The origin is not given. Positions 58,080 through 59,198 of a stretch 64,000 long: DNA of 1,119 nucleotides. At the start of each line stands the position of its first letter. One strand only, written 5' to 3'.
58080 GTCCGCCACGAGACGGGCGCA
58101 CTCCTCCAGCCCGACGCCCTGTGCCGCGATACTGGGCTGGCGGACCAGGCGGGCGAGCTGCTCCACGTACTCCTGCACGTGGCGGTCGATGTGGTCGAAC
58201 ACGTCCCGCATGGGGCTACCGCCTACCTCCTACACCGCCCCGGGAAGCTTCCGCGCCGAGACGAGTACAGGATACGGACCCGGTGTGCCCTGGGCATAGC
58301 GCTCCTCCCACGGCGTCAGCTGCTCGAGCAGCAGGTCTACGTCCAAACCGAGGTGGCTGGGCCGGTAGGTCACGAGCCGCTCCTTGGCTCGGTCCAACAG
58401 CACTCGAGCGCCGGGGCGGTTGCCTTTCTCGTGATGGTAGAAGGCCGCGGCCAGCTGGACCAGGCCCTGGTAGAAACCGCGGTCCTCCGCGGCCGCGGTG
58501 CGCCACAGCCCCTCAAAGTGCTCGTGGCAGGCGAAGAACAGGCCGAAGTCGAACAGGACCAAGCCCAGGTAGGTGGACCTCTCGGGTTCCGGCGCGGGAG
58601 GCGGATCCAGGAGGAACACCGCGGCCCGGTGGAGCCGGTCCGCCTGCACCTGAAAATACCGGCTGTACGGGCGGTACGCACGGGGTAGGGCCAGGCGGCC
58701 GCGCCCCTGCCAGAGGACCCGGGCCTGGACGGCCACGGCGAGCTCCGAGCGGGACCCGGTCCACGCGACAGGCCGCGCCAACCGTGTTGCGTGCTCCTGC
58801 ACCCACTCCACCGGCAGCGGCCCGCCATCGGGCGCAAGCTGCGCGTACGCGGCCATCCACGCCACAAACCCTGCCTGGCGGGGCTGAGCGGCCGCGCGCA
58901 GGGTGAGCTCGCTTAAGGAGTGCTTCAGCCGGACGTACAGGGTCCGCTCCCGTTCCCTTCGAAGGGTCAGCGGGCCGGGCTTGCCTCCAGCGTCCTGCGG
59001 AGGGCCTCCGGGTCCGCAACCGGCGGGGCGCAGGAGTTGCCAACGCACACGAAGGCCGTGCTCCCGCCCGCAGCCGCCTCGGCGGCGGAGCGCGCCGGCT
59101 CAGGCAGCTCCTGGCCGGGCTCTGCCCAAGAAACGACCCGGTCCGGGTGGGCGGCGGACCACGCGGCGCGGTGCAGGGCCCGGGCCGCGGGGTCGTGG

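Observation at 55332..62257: Compact minus-strand operon of poorly characterised genes: DUF1844 - enoyl-CoA hydratase - YyaL thioredoxin-domain protein - DUF309 - M20 peptidase - alpha/beta hydrolase - SAM methyltransferase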

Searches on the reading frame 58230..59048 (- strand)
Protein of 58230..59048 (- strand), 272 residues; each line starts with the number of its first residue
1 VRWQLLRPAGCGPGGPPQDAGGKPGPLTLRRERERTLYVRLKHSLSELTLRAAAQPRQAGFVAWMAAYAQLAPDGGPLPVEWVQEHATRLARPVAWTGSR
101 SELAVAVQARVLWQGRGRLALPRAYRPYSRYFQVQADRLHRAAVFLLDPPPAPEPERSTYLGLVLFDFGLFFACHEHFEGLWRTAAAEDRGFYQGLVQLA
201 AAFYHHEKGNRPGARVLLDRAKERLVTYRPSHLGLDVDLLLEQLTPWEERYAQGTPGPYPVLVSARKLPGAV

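Call 4: search_protein_families(library=pfam, proteins=[window:58230-59048:-], max_evalue=0.01)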
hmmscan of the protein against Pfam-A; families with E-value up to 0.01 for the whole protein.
window:58230-59048:- (272 aa): 1 family
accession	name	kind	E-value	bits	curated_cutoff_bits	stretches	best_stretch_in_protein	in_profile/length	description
PF03745.19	DUF309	-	1.2e-19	70.2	27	1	162-216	4-58/59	Domain of unknown function (DUF309)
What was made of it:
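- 58230..58940 (-): Long-form DUF309 protein (236 aa if translation starts at the conserved CTG at 58940; the open frame reaches GTG 59048). N-terminal helical domain of about 120 aa plus a C-terminal DUF309 helical bundle with invariant HExxE and HxEKGN motifs. DUF309, 70 bits (call 4).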

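Call 8: search_protein_families(library=ncbifam, proteins=[window:58230-59048:-], max_evalue=0.001)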
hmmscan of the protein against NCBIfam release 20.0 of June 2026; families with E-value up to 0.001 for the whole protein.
window:58230-59048:- (272 aa): 0 families

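Call 13: find_homologous_proteins(query=window:58230-58964:-, max_evalue=0.001)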
Query window:58230-58964:- (244 aa): 26 proteins with E <= 0.001 among 4523 candidates.
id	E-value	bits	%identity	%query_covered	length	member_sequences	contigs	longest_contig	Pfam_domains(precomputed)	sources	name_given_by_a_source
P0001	1.9e-110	386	85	85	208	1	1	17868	PF03745.20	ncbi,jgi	jgi:hypothetical protein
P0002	5.4e-102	358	70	98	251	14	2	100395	PF03745.20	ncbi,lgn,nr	ncbi:MAG: DUF309 domain-containing protein [Armatimonadota bacterium]|nr:DUF309 domain-containing pr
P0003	4.3e-92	326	72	86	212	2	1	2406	PF03745.20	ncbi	ncbi:MAG: DUF309 domain-containing protein, partial [bacterium]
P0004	7.5e-91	322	65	95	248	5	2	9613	PF03745.20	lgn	-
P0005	3.8e-88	313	66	97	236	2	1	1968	PF03745.20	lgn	-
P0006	4.0e-88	313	99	57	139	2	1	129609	PF03745.20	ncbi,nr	ncbi:MAG: DUF309 domain-containing protein [Armatimonadetes bacterium]|nr:DUF309 domain-containing p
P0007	4.3e-80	287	61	93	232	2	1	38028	PF03745.20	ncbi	-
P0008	8.5e-78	279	66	86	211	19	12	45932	PF03745.20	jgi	jgi:hypothetical protein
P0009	3.8e-76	274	64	86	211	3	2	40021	PF03745.20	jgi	jgi:predicted metal-dependent hydrolase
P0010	1.1e-68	249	61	83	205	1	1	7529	PF03745.20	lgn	-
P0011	1.3e-68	249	61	84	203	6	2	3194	PF03745.20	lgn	-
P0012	2.5e-66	242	59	83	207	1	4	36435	PF03745.20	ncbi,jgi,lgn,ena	ncbi:MAG: hypothetical protein C4303_02580 [candidate division GAL15 bacterium]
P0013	4.7e-66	241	52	93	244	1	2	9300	PF03745.20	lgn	-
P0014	4.7e-64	234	49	95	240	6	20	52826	PF03745.20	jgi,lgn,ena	jgi:hypothetical protein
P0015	5.8e-64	234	54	93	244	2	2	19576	PF03745.20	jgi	jgi:hypothetical protein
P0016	6.7e-59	217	53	89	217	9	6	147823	PF03745.20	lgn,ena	-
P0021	3.8e-39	153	44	89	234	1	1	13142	PF03745.20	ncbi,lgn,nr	ncbi:MAG TPA: DUF309 domain-containing protein [bacterium]|nr:DUF309 domain-containing protein [bact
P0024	2.7e-29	120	37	89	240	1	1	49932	PF03745.20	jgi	jgi:hypothetical protein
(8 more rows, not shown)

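Call 15: find_encoding_contigs(protein=P0002, flank=10000, max_places=3)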
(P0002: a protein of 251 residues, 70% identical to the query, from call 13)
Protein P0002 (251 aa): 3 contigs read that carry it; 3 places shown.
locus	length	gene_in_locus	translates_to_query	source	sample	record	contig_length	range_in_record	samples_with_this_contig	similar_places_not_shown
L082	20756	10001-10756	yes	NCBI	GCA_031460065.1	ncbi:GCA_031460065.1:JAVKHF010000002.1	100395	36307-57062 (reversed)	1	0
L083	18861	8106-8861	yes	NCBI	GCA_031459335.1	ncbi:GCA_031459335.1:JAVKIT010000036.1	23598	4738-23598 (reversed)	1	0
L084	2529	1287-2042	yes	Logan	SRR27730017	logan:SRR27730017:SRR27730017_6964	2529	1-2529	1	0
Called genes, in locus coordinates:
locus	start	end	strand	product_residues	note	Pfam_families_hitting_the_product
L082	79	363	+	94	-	-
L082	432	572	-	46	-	-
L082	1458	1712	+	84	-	PF12651:RHH_3 (weak), PF01402:RHH_1, PF20605:Antitox_RHH (weak)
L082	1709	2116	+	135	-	PF01850:PIN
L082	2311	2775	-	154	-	-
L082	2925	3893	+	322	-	PF16868:NMT1_3, PF12974:Phosphonate-bd (weak), PF13379:NMT1_2 (weak), PF09084:NMT1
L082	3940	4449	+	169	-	PF08905:DUF1850 (weak)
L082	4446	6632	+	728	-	PF06808:DctM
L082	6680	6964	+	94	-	PF08899:DUF1844 (weak)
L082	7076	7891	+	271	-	PF00378:ECH_1, PF16113:ECH_2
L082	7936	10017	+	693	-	PF03190:Thioredox_DsbH, PF13899:Thioredoxin_7, PF13098:Thioredoxin_2 (weak), PF04545:Sigma70_r4 (weak)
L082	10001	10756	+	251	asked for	PF03745:DUF309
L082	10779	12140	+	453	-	PF01546:Peptidase_M20, PF07687:M20_dimer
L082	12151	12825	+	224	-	PF05175:MTS (weak), PF13489:Methyltransf_23, PF03848:TehB (weak), PF13847:Methyltransf_31, PF08241:Methyltransf_11, PF08242:Methyltransf_12, PF13649:Methyltransf_25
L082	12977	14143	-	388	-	PF00890:FAD_binding_2 (faint), PF01266:DAO, PF07992:Pyr_redox_2 (faint), PF12831:FAD_oxidored (faint)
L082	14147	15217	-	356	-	PF00005:ABC_tran, PF13304:AAA_21 (faint), PF08402:TOBE_2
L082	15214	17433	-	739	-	PF00528:BPD_transp_1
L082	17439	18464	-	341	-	PF13531:SBP_bac_11, PF01547:SBP_bac_1, PF13416:SBP_bac_8, PF13343:SBP_bac_6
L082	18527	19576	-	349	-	PF00005:ABC_tran, PF13304:AAA_21 (faint), PF08402:TOBE_2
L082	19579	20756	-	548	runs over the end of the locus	PF00528:BPD_transp_1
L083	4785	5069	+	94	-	PF08899:DUF1844 (weak)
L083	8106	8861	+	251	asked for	PF03745:DUF309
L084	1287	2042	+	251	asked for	PF03745:DUF309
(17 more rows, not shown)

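Call 16: find_encoding_contigs(protein=P0012, flank=10000, max_places=3)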
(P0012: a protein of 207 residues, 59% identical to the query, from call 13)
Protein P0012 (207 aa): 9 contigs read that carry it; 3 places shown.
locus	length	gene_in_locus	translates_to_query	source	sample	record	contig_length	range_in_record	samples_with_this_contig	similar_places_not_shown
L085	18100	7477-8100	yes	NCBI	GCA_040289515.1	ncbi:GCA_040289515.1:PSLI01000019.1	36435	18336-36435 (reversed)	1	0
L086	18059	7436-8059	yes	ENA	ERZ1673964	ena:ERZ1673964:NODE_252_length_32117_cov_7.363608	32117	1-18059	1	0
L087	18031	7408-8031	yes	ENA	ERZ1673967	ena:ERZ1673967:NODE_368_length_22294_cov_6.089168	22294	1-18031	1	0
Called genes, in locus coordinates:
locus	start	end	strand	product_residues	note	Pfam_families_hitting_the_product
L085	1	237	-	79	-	?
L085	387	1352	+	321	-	PF16868:NMT1_3, PF12974:Phosphonate-bd (weak), PF13379:NMT1_2 (faint), PF09084:NMT1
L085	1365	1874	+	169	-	PF08905:DUF1850 (weak)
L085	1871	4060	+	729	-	PF06808:DctM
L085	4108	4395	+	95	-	-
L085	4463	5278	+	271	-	PF00378:ECH_1, PF16113:ECH_2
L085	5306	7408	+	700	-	PF03190:Thioredox_DsbH, PF13899:Thioredoxin_7, PF13098:Thioredoxin_2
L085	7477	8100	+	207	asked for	PF03745:DUF309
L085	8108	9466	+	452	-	PF01546:Peptidase_M20, PF07687:M20_dimer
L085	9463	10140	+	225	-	PF05175:MTS (weak), PF13489:Methyltransf_23, PF03848:TehB (weak), PF13847:Methyltransf_31, PF08241:Methyltransf_11, PF08242:Methyltransf_12, PF13649:Methyltransf_25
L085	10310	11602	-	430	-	PF07992:Pyr_redox_2 (faint), PF01266:DAO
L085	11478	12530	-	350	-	PF00005:ABC_tran, PF13304:AAA_21 (faint), PF08402:TOBE_2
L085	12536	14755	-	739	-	PF00528:BPD_transp_1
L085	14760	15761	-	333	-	PF13531:SBP_bac_11, PF01547:SBP_bac_1, PF13416:SBP_bac_8, PF13343:SBP_bac_6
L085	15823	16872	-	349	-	PF00005:ABC_tran, PF13304:AAA_21 (weak), PF08402:TOBE_2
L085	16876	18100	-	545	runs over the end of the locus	PF00528:BPD_transp_1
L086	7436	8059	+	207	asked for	PF03745:DUF309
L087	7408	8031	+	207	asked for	PF03745:DUF309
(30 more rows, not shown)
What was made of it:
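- In the closest lineages the flanking genes (DAO oxidoreductase, ABC transporters) are also syntenic (calls 15, 16). Flanking DAO and ABC-transporter genes are also conserved in close lineages (calls 15, 16).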

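Call 17: find_encoding_contigs(protein=P0016, flank=10000, max_places=3)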
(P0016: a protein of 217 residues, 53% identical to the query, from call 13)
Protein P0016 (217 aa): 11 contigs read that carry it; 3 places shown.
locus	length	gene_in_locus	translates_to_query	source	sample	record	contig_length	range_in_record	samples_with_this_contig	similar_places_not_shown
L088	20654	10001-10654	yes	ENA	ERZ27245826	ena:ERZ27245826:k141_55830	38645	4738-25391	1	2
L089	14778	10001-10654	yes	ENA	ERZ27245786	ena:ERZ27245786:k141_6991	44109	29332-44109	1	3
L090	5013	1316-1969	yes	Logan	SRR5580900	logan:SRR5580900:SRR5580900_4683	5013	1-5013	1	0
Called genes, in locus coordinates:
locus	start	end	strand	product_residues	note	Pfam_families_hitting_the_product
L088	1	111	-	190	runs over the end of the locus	PF03483:B3_4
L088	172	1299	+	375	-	PF00753:Lactamase_B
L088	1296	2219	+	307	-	PF00753:Lactamase_B, PF12706:Lactamase_B_2 (faint)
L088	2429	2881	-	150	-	-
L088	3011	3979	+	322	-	PF16868:NMT1_3, PF12974:Phosphonate-bd (weak), PF09084:NMT1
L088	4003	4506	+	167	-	PF08905:DUF1850 (weak)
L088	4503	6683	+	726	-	PF06808:DctM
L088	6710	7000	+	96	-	PF08899:DUF1844 (weak)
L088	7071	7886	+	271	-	PF00378:ECH_1, PF16113:ECH_2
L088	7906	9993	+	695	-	PF03190:Thioredox_DsbH, PF13899:Thioredoxin_7, PF13098:Thioredoxin_2 (weak)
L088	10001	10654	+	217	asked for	PF03745:DUF309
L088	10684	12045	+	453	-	PF01546:Peptidase_M20, PF07687:M20_dimer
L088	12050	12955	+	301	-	PF00561:Abhydrolase_1, PF12146:Hydrolase_4 (weak), PF12697:Abhydrolase_6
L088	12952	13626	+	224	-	PF13489:Methyltransf_23, PF03848:TehB (faint), PF13847:Methyltransf_31, PF08241:Methyltransf_11, PF08242:Methyltransf_12, PF13649:Methyltransf_25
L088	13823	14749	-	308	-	PF03009:GDPD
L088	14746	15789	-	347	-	PF00005:ABC_tran, PF08402:TOBE_2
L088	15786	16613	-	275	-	PF00528:BPD_transp_1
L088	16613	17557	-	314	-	PF00528:BPD_transp_1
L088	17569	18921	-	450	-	PF01547:SBP_bac_1, PF13416:SBP_bac_8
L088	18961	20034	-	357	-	PF00005:ABC_tran, PF13304:AAA_21 (faint), PF08402:TOBE_2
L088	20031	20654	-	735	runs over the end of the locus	PF00528:BPD_transp_1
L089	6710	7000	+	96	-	PF08899:DUF1844 (weak)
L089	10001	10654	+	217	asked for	PF03745:DUF309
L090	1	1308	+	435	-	?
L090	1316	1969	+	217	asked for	PF03745:DUF309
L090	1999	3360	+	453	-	PF01546:Peptidase_M20, PF07687:M20_dimer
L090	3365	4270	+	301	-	PF00561:Abhydrolase_1, PF12146:Hydrolase_4 (weak), PF12697:Abhydrolase_6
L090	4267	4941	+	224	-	PF13489:Methyltransf_23, PF03848:TehB (faint), PF13847:Methyltransf_31, PF08241:Methyltransf_11, PF08242:Methyltransf_12, PF13649:Methyltransf_25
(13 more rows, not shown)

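Call 18: find_encoding_contigs(protein=P0024, flank=10000, max_places=2)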
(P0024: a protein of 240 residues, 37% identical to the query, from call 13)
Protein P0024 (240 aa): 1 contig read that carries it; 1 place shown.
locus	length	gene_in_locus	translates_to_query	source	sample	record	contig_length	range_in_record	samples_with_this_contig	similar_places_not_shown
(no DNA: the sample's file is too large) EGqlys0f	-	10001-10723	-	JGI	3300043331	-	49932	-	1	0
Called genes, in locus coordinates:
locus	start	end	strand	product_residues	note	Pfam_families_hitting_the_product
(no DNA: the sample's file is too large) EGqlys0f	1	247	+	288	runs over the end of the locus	PF00528:BPD_transp_1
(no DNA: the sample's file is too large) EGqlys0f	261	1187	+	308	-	PF00701:DHDPS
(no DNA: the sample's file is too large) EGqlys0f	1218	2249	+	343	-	PF00107:ADH_zinc_N, PF13602:ADH_zinc_N_2 (weak)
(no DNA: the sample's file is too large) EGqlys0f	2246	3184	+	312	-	PF01557:FAA_hydrolase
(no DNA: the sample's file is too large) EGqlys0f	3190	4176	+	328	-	PF01408:GFO_IDH_MocA, PF02894:GFO_IDH_MocA_C, PF22725:GFO_IDH_MocA_C3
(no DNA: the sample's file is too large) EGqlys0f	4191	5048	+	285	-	PF01408:GFO_IDH_MocA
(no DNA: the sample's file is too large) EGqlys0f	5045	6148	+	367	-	PF01408:GFO_IDH_MocA, PF22725:GFO_IDH_MocA_C3 (faint)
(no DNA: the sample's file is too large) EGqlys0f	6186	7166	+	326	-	PF16868:NMT1_3, PF09084:NMT1 (weak)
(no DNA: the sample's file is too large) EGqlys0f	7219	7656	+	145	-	-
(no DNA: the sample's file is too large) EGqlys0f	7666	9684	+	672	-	PF06808:DctM, PF11874:DUF3394 (weak)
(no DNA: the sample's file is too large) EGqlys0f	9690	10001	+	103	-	PF08899:DUF1844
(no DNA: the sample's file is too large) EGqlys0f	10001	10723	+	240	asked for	PF03745:DUF309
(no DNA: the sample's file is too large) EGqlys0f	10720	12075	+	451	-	PF01546:Peptidase_M20, PF07687:M20_dimer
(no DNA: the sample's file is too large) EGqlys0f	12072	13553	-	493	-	PF07364:DUF1485, PF07171:MlrC_C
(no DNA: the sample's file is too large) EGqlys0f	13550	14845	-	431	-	PF00202:Aminotran_3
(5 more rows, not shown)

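Call 19: find_encoding_contigs(protein=P0014, flank=10000, max_places=2)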
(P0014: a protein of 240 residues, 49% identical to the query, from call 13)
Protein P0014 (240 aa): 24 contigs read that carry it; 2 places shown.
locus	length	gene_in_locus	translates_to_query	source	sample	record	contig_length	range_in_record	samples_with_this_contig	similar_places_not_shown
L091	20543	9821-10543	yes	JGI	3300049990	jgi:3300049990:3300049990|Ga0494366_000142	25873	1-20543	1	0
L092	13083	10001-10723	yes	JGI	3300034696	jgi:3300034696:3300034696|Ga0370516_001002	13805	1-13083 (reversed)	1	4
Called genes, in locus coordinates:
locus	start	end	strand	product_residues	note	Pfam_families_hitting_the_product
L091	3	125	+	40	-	?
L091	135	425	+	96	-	PF03626:COX4_pro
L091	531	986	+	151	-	-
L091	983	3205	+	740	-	PF06808:DctM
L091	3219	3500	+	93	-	-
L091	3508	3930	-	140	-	-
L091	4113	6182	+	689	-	PF03190:Thioredox_DsbH, PF13899:Thioredoxin_7, PF13098:Thioredoxin_2 (weak), PF07221:GlcNAc_2-epim (faint), PF04545:Sigma70_r4 (faint)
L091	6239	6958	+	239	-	PF13489:Methyltransf_23 (weak), PF01209:Ubie_methyltran, PF13847:Methyltransf_31, PF08241:Methyltransf_11, PF08242:Methyltransf_12, PF13649:Methyltransf_25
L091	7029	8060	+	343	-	PF01494:FAD_binding_3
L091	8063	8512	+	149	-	PF10604:Polyketide_cyc2, PF03364:Polyketide_cyc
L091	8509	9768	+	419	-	PF00109:ketoacyl-synt, PF02801:Ketoacyl-synt_C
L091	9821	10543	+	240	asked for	PF03745:DUF309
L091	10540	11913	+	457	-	PF01546:Peptidase_M20, PF07687:M20_dimer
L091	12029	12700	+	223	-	PF05175:MTS (weak), PF13489:Methyltransf_23, PF03848:TehB (weak), PF13847:Methyltransf_31 (weak), PF08241:Methyltransf_11, PF08242:Methyltransf_12, PF13649:Methyltransf_25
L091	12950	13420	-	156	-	-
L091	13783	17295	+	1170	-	PF02743:dCache_1, PF01590:GAF, PF13185:GAF_2, PF00989:PAS, PF08448:PAS_4, PF13426:PAS_9, PF01590:GAF, PF13185:GAF_2, +6 more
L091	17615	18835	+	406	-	PF00083:Sugar_tr (faint), PF07690:MFS_1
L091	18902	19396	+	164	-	PF00578:AhpC-TSA, PF08534:Redoxin, PF13911:AhpC-TSA_2 (faint)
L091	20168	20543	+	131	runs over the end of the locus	PF00578:AhpC-TSA, PF08534:Redoxin, PF00085:Thioredoxin, PF13098:Thioredoxin_2, PF13905:Thioredoxin_8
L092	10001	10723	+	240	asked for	PF03745:DUF309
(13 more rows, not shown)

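Call 20: find_encoding_contigs(protein=P0021, flank=10000, max_places=2)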
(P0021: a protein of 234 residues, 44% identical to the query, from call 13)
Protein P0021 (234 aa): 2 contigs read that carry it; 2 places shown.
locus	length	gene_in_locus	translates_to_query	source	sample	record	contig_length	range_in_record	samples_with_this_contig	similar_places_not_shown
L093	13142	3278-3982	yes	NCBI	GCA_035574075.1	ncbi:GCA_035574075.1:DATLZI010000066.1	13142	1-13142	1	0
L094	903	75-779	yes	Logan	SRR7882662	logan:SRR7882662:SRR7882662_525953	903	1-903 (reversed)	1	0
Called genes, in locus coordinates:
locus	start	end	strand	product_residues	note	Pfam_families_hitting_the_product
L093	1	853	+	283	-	PF06808:DctM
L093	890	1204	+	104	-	PF08899:DUF1844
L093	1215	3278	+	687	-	PF03190:Thioredox_DsbH, PF13098:Thioredoxin_2, PF13899:Thioredoxin_7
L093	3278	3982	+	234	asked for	PF03745:DUF309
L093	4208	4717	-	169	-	-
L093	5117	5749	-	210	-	-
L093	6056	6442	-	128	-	PF06803:DUF1232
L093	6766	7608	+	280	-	PF13495:Phage_int_SAM_4 (weak), PF00589:Phage_integrase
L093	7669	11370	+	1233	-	PF13191:AAA_16 (weak)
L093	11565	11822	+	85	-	-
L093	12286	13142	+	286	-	PF00931:NB-ARC (weak), PF13191:AAA_16 (weak), PF13401:AAA_22, PF05729:NACHT (faint)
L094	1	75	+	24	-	?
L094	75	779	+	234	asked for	PF03745:DUF309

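Call 25: search_solved_structures(query=A1, max_evalue=1, show_alignments=2)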
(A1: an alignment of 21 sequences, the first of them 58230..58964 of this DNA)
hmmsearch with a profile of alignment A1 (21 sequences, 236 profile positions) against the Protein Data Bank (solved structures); distinct sequences matched with E-value up to 1: 2.
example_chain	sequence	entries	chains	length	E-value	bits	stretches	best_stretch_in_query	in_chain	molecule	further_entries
2ijq_A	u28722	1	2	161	1.6e-10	44.1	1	115-205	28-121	Hypothetical protein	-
2cwy_A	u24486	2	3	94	6.5e-10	42.1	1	127-207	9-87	hypothetical protein TTHA0068 | conserved hypothetical protein, TTHA0068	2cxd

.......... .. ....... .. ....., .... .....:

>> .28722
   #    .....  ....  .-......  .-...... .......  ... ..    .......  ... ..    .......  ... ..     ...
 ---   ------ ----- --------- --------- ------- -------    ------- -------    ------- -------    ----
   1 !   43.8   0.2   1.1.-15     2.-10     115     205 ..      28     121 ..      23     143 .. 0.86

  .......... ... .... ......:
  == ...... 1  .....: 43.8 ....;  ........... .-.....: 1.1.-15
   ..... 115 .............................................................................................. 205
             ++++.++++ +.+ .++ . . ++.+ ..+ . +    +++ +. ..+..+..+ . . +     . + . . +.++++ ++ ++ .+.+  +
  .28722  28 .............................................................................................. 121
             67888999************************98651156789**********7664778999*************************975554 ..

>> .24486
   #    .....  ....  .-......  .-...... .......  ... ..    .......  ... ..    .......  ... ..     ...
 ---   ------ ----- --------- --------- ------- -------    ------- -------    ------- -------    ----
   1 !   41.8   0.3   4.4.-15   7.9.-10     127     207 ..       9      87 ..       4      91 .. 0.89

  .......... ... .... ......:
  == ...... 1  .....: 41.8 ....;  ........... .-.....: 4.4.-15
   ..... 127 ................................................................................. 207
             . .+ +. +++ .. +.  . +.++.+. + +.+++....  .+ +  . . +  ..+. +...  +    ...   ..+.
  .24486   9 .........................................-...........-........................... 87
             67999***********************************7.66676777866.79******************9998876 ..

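Call 33: predict_structure(alignment_id=A1)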
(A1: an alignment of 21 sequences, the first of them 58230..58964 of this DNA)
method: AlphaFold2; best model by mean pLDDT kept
length: 244 residues; sequences in the alignment: 21
mean_pLDDT: 93.2   pTM: 0.90
mean pLDDT of the five models: 93.2, 92.8, 92.5, 90.9, 90.8
residues with pLDDT >= 90: 204; 70-90: 29; 50-70: 5; < 50: 6
segments of 3 or more residues with pLDDT < 50: 239-244
pLDDT, mean of each block of 10 residues (from residue 1): 88 98 97 98 98 98 94 96 97 97 98 96 78 96 98 98 98 96 96 98 94 93 88 73 37
secondary structure, 60 per line:
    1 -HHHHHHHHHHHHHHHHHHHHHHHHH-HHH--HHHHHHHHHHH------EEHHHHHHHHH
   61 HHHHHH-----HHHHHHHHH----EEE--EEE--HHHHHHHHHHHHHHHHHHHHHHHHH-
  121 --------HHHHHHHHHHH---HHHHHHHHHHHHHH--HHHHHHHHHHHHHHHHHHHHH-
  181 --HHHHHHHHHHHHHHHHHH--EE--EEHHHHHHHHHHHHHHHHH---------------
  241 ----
elements in order: H2-26 H33-43 H52-66 H72-80 E85-87 E90-92 H95-119 H129-139 H143-156 H159-179 H183-200 H209-225
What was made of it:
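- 58230..58940 (-): AlphaFold pLDDT 93 (call 33).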
